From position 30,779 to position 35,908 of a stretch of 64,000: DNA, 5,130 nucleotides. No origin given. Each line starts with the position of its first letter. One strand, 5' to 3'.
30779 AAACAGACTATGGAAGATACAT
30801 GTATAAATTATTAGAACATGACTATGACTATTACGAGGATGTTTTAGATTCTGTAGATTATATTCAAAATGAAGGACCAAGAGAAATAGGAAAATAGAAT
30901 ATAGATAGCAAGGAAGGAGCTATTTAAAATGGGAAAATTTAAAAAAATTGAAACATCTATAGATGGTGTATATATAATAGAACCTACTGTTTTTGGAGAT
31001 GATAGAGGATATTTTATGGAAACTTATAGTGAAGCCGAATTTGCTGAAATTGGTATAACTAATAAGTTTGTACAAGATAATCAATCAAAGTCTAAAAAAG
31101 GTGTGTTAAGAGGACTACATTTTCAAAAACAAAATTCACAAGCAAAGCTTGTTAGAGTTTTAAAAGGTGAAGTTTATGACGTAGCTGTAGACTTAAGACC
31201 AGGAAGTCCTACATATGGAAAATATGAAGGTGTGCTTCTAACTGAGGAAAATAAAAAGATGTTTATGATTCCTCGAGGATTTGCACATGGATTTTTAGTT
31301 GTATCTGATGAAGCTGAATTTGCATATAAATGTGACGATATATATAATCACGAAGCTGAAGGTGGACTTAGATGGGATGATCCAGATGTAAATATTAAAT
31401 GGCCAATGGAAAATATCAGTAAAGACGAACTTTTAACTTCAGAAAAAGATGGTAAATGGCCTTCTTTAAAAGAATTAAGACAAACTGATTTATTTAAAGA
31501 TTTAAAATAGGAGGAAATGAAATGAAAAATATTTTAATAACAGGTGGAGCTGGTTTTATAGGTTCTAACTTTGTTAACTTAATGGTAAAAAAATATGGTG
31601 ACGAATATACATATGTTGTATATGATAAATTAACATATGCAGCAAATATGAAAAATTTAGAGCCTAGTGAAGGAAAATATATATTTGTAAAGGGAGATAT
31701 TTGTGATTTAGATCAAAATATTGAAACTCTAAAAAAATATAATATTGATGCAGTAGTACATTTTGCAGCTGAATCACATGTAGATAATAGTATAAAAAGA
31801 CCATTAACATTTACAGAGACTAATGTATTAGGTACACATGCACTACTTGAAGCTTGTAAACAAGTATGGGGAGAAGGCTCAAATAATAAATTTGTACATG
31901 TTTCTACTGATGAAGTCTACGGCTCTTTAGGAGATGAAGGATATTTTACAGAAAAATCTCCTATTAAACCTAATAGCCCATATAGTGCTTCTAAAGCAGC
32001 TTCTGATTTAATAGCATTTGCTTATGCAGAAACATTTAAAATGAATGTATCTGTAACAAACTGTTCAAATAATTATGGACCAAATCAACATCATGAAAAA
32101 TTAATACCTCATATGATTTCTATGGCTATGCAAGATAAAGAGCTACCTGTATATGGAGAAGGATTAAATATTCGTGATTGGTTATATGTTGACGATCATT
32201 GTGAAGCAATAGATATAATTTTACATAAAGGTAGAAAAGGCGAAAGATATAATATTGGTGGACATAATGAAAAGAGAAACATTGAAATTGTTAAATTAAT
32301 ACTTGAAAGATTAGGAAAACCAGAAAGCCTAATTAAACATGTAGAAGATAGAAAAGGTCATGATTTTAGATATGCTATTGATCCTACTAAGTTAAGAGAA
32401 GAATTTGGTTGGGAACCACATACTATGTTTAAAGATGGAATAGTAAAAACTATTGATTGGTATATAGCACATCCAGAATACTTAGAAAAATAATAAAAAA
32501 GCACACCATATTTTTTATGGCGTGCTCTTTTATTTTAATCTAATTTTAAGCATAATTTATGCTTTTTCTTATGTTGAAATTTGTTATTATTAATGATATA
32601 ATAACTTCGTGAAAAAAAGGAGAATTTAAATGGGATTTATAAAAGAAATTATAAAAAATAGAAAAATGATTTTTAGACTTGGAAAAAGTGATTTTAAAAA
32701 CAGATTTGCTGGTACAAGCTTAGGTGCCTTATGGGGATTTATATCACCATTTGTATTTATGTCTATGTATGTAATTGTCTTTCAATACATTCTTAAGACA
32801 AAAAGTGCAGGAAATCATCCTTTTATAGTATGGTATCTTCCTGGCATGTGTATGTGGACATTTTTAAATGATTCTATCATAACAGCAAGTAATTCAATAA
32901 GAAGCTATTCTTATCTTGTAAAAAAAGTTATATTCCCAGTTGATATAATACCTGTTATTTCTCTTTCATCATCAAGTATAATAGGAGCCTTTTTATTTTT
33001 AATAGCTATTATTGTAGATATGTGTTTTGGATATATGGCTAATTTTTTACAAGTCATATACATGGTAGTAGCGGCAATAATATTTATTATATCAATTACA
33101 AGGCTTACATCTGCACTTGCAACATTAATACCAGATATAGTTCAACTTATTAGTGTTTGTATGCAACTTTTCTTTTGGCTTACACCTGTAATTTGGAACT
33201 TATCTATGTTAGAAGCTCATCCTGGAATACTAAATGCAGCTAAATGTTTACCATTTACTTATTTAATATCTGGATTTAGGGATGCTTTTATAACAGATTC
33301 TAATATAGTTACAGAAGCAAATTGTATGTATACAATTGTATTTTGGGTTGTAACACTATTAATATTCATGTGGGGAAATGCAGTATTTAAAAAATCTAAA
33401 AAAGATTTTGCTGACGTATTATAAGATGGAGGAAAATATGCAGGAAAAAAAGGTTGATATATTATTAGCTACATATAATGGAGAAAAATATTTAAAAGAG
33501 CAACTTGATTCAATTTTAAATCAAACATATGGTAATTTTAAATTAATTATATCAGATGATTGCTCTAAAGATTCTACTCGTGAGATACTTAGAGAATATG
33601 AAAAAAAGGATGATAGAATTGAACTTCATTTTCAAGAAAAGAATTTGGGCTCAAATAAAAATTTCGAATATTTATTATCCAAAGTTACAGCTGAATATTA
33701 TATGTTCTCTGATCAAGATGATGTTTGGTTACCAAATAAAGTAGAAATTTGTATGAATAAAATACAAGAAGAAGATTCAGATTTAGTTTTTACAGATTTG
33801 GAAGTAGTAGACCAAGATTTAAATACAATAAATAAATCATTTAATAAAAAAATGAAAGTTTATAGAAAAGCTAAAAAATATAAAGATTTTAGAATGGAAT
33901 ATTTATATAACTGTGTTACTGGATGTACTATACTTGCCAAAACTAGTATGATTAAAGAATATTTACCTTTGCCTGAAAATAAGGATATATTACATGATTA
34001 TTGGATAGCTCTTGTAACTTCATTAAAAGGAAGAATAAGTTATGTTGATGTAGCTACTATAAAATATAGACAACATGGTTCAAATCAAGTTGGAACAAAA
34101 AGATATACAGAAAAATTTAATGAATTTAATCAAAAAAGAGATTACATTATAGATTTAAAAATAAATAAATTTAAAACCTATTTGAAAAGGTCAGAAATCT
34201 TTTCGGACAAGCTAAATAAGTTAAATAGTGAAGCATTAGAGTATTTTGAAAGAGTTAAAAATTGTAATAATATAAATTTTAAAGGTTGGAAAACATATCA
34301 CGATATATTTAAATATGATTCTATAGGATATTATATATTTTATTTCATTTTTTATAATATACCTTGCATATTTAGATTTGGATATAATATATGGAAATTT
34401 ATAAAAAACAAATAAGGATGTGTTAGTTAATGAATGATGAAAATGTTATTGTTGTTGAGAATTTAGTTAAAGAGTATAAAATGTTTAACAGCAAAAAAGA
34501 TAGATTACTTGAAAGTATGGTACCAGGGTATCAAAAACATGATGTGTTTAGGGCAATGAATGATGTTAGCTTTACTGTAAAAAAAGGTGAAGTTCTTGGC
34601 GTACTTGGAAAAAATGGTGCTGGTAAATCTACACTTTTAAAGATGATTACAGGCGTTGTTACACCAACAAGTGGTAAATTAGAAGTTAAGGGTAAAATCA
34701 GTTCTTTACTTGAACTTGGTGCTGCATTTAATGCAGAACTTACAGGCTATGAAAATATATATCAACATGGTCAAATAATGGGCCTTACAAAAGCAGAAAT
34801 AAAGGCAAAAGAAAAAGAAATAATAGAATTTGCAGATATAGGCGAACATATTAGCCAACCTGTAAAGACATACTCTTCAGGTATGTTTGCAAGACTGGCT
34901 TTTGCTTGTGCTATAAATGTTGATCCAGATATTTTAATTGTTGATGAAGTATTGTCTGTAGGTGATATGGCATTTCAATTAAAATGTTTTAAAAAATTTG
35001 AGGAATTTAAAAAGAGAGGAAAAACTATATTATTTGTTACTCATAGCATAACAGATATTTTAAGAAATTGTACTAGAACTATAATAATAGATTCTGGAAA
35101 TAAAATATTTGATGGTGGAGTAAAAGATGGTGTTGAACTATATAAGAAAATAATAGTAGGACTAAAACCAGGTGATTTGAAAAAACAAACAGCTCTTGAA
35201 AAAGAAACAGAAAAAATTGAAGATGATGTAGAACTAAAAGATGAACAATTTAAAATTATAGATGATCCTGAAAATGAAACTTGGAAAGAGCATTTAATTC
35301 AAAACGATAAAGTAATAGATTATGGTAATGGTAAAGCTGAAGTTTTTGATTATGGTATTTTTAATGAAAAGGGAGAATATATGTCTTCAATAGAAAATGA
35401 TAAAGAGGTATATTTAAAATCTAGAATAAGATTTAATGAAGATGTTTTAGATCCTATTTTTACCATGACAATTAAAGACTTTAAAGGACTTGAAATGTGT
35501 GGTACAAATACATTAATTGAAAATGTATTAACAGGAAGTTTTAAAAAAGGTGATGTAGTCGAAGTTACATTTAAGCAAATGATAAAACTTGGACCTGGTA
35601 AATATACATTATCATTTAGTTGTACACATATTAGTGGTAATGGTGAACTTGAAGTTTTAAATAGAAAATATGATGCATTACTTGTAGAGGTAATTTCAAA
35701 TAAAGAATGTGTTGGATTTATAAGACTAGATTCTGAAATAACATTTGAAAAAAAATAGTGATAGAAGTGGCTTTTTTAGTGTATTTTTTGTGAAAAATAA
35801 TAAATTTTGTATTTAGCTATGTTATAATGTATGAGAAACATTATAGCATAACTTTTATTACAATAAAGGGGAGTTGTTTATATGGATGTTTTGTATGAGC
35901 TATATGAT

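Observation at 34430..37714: WbdD-like methyltransferase + kinase-like + coiled-coil protein next to an extended Wzt-type ATPase: possible cap-and-ruler chain termination in a Gram-positive rhamnan locus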

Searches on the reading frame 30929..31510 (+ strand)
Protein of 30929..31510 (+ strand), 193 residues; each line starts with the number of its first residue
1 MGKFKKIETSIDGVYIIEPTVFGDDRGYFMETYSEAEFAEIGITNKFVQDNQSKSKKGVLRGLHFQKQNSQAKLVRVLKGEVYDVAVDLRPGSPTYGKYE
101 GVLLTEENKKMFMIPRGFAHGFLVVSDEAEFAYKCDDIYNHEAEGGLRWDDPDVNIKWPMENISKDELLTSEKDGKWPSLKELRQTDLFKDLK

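Call 89: search_protein_families(library=ncbifam, proteins=[window:30929-31510:+], max_evalue=1e-20)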
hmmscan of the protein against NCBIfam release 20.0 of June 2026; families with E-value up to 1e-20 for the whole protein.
window:30929-31510:+ (193 aa): 1 family
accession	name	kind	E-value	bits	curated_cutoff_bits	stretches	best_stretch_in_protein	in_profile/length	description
TIGR01221.1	rmlC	equivalog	6.5e-76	254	155.75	1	7-183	3-175/176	dTDP-4-dehydrorhamnose 3,5-epimerase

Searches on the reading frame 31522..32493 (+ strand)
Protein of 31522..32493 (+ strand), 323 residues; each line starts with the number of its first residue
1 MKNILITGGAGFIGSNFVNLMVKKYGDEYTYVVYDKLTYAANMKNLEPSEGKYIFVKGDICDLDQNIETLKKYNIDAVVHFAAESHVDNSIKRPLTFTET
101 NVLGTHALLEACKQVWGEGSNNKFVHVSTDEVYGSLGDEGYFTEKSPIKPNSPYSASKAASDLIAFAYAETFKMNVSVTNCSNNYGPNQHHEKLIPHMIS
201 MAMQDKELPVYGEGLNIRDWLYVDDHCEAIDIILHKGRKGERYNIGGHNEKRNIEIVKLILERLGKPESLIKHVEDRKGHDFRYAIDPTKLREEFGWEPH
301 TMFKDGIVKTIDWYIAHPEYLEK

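Call 89: search_protein_families(library=ncbifam, proteins=[window:31522-32493:+], max_evalue=1e-20)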
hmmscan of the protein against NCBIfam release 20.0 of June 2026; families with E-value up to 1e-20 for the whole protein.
window:31522-32493:+ (323 aa): 8 families
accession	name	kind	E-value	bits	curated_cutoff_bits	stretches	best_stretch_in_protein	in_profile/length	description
TIGR01181.1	dTDP_gluc_dehyt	equivalog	1.9e-135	451.1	365.1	1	3-320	1-317/321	dTDP-glucose 4,6-dehydratase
NF007582.0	PRK10217.1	equivalog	5.5e-100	334.9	698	1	1-319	1-336/355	dTDP-glucose 4,6-dehydratase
NF007490.0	PRK10084.1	subfamily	3e-97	325.9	649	1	3-322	2-342/361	dTDP-glucose 4,6-dehydratase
TIGR04180.1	EDH_00030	hypoth_equivalog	1.7e-41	142.2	475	1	4-300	1-295/297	NAD-dependent 4,6-dehydratase LegB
TIGR01179.1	galE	equivalog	3.3e-38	131.4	262.3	1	3-317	1-328/332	UDP-glucose 4-epimerase GalE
TIGR02622.1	CDP_4_6_dhtase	equivalog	3.5e-31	108.6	278.45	1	2-315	5-331/352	CDP-glucose 4,6-dehydratase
TIGR02197.1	heptose_epim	equivalog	6.4e-26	91.2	274.6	1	4-316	1-315/316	ADP-glyceromanno-heptose 6-epimerase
NF007956.0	PRK10675.1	subfamily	7e-23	81.3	394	1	3-319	2-334/338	UDP-glucose 4-epimerase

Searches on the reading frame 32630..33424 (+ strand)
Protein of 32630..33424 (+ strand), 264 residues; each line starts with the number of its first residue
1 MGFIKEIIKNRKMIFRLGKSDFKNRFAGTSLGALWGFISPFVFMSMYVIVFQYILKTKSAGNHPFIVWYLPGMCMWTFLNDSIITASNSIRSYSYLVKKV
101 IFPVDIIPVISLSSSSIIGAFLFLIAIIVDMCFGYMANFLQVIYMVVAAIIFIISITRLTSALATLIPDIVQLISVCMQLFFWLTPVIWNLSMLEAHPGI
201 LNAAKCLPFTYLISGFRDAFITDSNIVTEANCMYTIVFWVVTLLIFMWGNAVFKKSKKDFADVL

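Call 4: search_protein_families(library=pfam, proteins=[window:32630-33424:+], max_evalue=0.01)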
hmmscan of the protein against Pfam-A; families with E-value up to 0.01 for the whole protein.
window:32630-33424:+ (264 aa): 1 family
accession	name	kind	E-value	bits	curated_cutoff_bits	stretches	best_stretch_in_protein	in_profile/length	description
PF01061.29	ABC2_membrane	-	1e-11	45.3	26.9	1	16-220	5-210/211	ABC-2 type transporter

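Call 5: search_protein_families(library=ncbifam, proteins=[window:32630-33424:+], max_evalue=0.01)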
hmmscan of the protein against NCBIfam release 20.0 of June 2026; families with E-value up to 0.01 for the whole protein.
window:32630-33424:+ (264 aa): 1 family
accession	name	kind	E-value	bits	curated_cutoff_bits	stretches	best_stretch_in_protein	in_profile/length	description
NF050109.1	galactan_ABC_perm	equivalog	8.2e-14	51.8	380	1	5-245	15-260/272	galactan export ABC transporter permease subunit Wzm/RfbD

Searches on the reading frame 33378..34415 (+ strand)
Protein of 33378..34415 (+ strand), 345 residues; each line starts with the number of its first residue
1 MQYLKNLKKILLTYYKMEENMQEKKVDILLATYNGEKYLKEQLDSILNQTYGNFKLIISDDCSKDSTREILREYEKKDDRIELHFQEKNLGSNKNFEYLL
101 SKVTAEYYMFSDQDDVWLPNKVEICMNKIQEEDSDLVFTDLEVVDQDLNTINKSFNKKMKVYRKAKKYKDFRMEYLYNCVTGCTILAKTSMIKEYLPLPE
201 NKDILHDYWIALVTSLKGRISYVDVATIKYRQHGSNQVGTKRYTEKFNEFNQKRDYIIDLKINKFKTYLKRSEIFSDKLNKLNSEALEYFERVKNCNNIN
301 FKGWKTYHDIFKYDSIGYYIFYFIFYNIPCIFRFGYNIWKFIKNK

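Call 4: search_protein_families(library=pfam, proteins=[window:33378-34415:+], max_evalue=0.01)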
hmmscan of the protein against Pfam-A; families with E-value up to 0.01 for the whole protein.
window:33378-34415:+ (345 aa): 2 families
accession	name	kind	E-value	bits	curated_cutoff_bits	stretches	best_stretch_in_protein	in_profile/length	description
PF00535.33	Glycos_transf_2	-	3.8e-31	108.7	23.3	1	28-194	2-166/168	Glycosyl transferase family 2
PF13641.12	Glyco_tranf_2_3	-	2.9e-09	37.7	27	1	28-194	5-173/230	Glycosyltransferase like family 2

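Call 5: search_protein_families(library=ncbifam, proteins=[window:33378-34415:+], max_evalue=0.01)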
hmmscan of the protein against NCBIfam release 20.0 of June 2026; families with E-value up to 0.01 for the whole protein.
window:33378-34415:+ (345 aa): 15 families
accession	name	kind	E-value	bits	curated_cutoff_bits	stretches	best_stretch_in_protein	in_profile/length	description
NF047683.1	TeichurnBiosyTuaG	equivalog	4.6e-30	105.1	400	1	22-161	4-143/252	teichuronic acid biosynthesis protein TuaG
NF050050.1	ProtGlycPglI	equivalog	4.4e-17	62.4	500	1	25-176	3-152/306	GalNAc(5)-diNAcBac-PP-undecaprenol beta-1,3-glucosyltransferase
NF053739.1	GlytfEpsEBac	equivalog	1.9e-16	59.9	450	1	25-145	2-124/265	glycosyltransferase EpsE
NF007482.0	PRK10073.1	equivalog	8e-15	54.7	423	1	22-155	4-136/334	glycosyltransferase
TIGR03937.1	PgaC_IcaA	equivalog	4.4e-14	52.3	422.3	1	12-132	33-153/407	poly-beta-1,6-N-acetyl-D-glucosamine synthase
NF007453.0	PRK10018.1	equivalog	1.1e-09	38.3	382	1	24-255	6-234/280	colanic acid biosynthesis glycosyltransferase WcaA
NF041875.1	EPS_EpsD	equivalog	1.5e-09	37.7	370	1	26-142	1-117/325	exopolysaccharide biosynthesis glycosyltransferase EpsD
TIGR04017.1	WcaA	equivalog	3.7e-09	36.6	495.75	1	24-256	5-234/279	colanic acid biosynthesis glycosyltransferase WcaA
NF038299.1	EPS_HpsN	equivalog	4.7e-07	29.1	425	1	25-134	2-110/317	hormogonium polysaccharide biosynthesis glycosyltransferase HpsN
NF038302.1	EPS_HpsE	equivalog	8.2e-07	28.3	300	1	28-121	5-103/307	hormogonium polysaccharide biosynthesis glycosyltransferase HpsE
TIGR03111.1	glyc2_xrt_Gpos1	hypoth_equivalog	1.2e-06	27.6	363.95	1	21-168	46-193/439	TIGR03111 family XrtG-associated glycosyltransferase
NF041394.1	GtaseAglG_Halo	equivalog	3.9e-06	26.4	440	1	25-133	2-111/304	glucosyl-dolichyl phosphate glucuronosyltransferase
TIGR03469.1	HpnB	hypoth_equivalog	8.5e-06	25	379.25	1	26-137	46-168/386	hopene-associated glycosyltransferase HpnB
NF045692.1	OglycostaseCruG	equivalog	8.6e-06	24.9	600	1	23-86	40-103/386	2'-O-glycosyltransferase CruG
NF047588.1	GlcsyltransPgfSStrep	equivalog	4.1e-05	23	500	1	25-137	2-117/308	glycosyltransferase PgfS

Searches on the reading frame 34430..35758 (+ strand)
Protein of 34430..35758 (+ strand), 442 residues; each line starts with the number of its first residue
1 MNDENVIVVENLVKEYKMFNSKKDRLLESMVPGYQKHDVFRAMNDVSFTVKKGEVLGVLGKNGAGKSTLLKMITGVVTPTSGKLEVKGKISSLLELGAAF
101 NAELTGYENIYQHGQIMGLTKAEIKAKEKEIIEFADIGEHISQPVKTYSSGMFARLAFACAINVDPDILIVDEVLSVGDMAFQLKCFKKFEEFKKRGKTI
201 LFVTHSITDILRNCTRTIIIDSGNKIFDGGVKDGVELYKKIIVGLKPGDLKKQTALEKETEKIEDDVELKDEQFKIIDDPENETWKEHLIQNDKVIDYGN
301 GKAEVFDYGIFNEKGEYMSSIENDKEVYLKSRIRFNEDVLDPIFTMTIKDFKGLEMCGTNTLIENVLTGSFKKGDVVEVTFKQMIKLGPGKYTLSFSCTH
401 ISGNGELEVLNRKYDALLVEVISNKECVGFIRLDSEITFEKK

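Call 4: search_protein_families(library=pfam, proteins=[window:34430-35758:+], max_evalue=0.01)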
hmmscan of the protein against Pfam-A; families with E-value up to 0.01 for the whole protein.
window:34430-35758:+ (442 aa): 4 families
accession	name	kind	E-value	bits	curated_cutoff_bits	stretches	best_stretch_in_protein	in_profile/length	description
PF14524.12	Wzt_C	-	2.4e-34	118.8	30.4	1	297-433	4-143/143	Wzt C-terminal domain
PF00005.33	ABC_tran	-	2.9e-23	83.4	25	1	44-174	2-135/137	ABC transporter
PF13555.12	AAA_29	-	0.00068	19.8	27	1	45-81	14-50/61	P-loop containing region of AAA domain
PF25683.1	URGCP_GTPase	-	0.0023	17.2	55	1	38-104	174-240/396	URGCP-like GTPase domain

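Call 5: search_protein_families(library=ncbifam, proteins=[window:34430-35758:+], max_evalue=0.01)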
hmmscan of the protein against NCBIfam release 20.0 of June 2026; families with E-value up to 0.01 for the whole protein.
window:34430-35758:+ (442 aa): 191 families (the best 25 are shown)
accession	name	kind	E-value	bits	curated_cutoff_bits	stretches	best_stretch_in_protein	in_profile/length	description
NF010065.0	PRK13545.1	equivalog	2.4e-70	237.7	538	1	9-245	7-241/549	teichoic acids export protein ATP-binding subunit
NF010066.0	PRK13546.1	equivalog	9e-65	218.6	320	1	7-258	5-254/264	teichoic acids export ABC transporter ATP-binding subunit TagH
NF050108.1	galactan_ABC_ATP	equivalog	2.1e-47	161.4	400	1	36-239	38-241/244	galactan export ABC transporter ATP-binding subunit Wzt/RfbE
TIGR01188.1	drrA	subfamily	3e-39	135.1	312.45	1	37-268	3-246/302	daunorubicin resistance ABC transporter, ATP-binding protein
NF010060.0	PRK13537.1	equivalog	7.6e-31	107.1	521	1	42-235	30-234/314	nodulation factor ABC transporter ATP-binding protein NodI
TIGR01288.1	nodI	equivalog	1.8e-30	106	424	1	43-230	20-218/303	nodulation factor ABC transporter ATP-binding protein NodI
NF010059.0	PRK13536.1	equivalog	2.3e-30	105.5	549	1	42-235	58-262/342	nodulation factor ABC transporter ATP-binding protein NodI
TIGR04521.1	ECF_ATPase_2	equivalog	1.2e-29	103.3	330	2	107-236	103-234/279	energy-coupling factor transporter ATPase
TIGR03740.1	galliderm_ABC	subfamily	2.5e-26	92.8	309.75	1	41-233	14-210/223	lantibiotic protection ABC transporter ATP-binding subunit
TIGR04520.1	ECF_ATPase_1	equivalog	3.1e-25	89.1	315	2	34-89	10-64/269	energy-coupling factor transporter ATPase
TIGR02769.1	nickel_nikE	equivalog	3.2e-25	89.1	332.55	2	116-226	118-230/265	nickel import ATP-binding protein NikE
NF007739.0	PRK10419.1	subfamily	4.9e-25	88.6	354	2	116-232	119-237/268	nickel ABC transporter ATP-binding protein NikE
TIGR02673.1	FtsE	equivalog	1.4e-24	87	264.85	2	103-223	93-213/214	cell division ATP-binding protein FtsE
TIGR03522.1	GldA_ABC_ATP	equivalog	1.6e-24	86.9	402.6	1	40-287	15-271/301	gliding motility-associated ABC transporter ATP-binding subunit GldA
TIGR01166.1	cbiO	subfamily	1.8e-24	86.3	211.8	2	41-89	6-54/190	cobalt ABC transporter, ATP-binding protein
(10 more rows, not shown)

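Call 7: search_solved_structures(query=window:34430-35758:+, max_evalue=0.001)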
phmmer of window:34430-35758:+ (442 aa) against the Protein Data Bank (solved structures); distinct sequences matched with E-value up to 0.001: 497 (the best 60 are shown).
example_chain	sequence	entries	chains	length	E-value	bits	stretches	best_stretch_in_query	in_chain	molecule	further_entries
8dku_A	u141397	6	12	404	8e-68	232.7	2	11-246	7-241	ABC transporter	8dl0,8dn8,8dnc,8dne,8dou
7k2t_A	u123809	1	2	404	1.8e-67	231.5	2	11-246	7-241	ABC transporter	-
6jbh_A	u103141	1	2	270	2.5e-67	231.1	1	4-247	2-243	TarH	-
6amx_A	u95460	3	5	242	1.5e-60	208.7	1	11-241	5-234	ABC transporter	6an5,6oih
6m96_A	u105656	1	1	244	3.5e-60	207.5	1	11-241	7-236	ABC transporter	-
9cfl_B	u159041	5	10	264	9e-57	196.3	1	7-252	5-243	Teichoic acids export ATP-binding protein TagH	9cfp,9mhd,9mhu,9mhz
7dd0_A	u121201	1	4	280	2.1e-56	195.1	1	10-270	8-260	Teichoic acids export ATP-binding protein TagH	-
9qfx_C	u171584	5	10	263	2.7e-45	158.5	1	39-239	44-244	ABC transporter ATP-binding protein | Probable o-antigen/lipopolysaccharide transport ATP-binding protein ABC transporter RfbE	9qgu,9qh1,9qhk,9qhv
9qhw_C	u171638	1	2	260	2.7e-45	158.5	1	39-239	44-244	ABC transporter ATP-binding protein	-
9qhj_C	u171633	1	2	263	6.9e-45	157.2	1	39-239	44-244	Probable o-antigen/lipopolysaccharide transport ATP-binding protein ABC transporter RfbE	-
9qhx_C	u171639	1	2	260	7e-45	157.1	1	39-239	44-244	ABC transporter ATP-binding protein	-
8tsi_A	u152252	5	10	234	4.1e-32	115.1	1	39-240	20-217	ABC transporter ATP-binding protein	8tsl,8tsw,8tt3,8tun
8tsh_A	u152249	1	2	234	1.1e-31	113.7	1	39-240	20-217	ABC transporter ATP-binding protein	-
7w01_A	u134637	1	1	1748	3.5e-29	105.4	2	32-223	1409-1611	Phospholipid-transporting ATPase ABCA3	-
4yer_A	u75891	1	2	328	5.2e-29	104.8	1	35-229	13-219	ABC transporter ATP-binding protein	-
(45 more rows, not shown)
